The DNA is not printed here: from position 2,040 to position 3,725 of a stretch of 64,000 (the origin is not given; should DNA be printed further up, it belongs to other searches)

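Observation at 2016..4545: Low-GC two-gene PARIS-like (AriA ABC-ATPase + AriB DUF4435/Toprim) anti-phage cassette, flanked by imperfect direct repeats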

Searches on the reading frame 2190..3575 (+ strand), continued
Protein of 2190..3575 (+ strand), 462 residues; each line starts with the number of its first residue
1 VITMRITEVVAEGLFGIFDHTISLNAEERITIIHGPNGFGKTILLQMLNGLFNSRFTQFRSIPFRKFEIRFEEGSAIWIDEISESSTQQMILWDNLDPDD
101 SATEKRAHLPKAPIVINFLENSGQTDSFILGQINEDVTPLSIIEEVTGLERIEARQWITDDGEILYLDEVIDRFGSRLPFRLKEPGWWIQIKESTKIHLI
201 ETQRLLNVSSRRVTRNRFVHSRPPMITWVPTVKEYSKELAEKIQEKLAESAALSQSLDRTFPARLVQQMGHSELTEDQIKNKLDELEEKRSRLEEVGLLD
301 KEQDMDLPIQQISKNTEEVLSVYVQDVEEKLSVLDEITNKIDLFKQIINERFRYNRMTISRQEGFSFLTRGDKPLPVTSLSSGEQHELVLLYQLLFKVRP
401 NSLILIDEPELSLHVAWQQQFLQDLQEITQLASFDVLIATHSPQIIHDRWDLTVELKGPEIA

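Call 70: fold_search(model_id=the predicted structure, library=pdb)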
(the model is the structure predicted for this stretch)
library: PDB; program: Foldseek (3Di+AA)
matches with E <= 10: 684; with E <= 0.001: 124
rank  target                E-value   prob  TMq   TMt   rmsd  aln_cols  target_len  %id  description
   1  8v46_C                6.3e-17  1.00  0.55  0.60   9.7       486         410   17  CryoEM structure of AriA-AriB complex (Form I) (released 2024-06-26)
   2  8v45_B                1.3e-16  1.00  0.51  0.59  10.2       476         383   17  CryoEM structure of AriA-Ocr complex (released 2024-06-26)
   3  8v45_F                1.6e-16  1.00  0.47  0.56  11.1       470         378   15  CryoEM structure of AriA-Ocr complex (released 2024-06-26)
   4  8v46_B                1.7e-16  1.00  0.56  0.62   8.0       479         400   16  CryoEM structure of AriA-AriB complex (Form I) (released 2024-06-26)
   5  8v49_C                2.4e-16  1.00  0.54  0.61   9.9       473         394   15  CryoEM structure of AriA (E393Q) sensory subunit (released 2024-06-26)
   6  8v46_A                2.7e-16  1.00  0.45  0.49  13.1       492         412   17  CryoEM structure of AriA-AriB complex (Form I) (released 2024-06-26)
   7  8ux9_B                4.2e-16  1.00  0.49  0.56  11.0       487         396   16  Asymmetric unit of the PARIS Immune Complex at 3.2 Angstrom Resolution (released 2024-09-18)
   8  8ux9_C                4.4e-16  1.00  0.51  0.57  11.1       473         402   17  Asymmetric unit of the PARIS Immune Complex at 3.2 Angstrom Resolution (released 2024-09-18)
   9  8v45_C                4.7e-16  1.00  0.50  0.60   8.6       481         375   16  CryoEM structure of AriA-Ocr complex (released 2024-06-26)
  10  8v45_D                4.7e-16  1.00  0.51  0.60  10.2       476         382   17  CryoEM structure of AriA-Ocr complex (released 2024-06-26)
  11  8v49_A                1.2e-15  1.00  0.54  0.60  10.4       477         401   17  CryoEM structure of AriA (E393Q) sensory subunit (released 2024-06-26)
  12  8v45_E                1.2e-15  1.00  0.49  0.58  10.4       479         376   17  CryoEM structure of AriA-Ocr complex (released 2024-06-26)
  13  8v45_A                2.7e-15  1.00  0.50  0.59  10.0       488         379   17  CryoEM structure of AriA-Ocr complex (released 2024-06-26)
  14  8v49_B                1.5e-13  1.00  0.49  0.56  11.8       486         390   15  CryoEM structure of AriA (E393Q) sensory subunit (released 2024-06-26)
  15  8v47_H                4.2e-13  1.00  0.45  0.65  14.8       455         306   15  CryoEM structure of AriA-AriB complex (Form II) (released 2024-06-26)
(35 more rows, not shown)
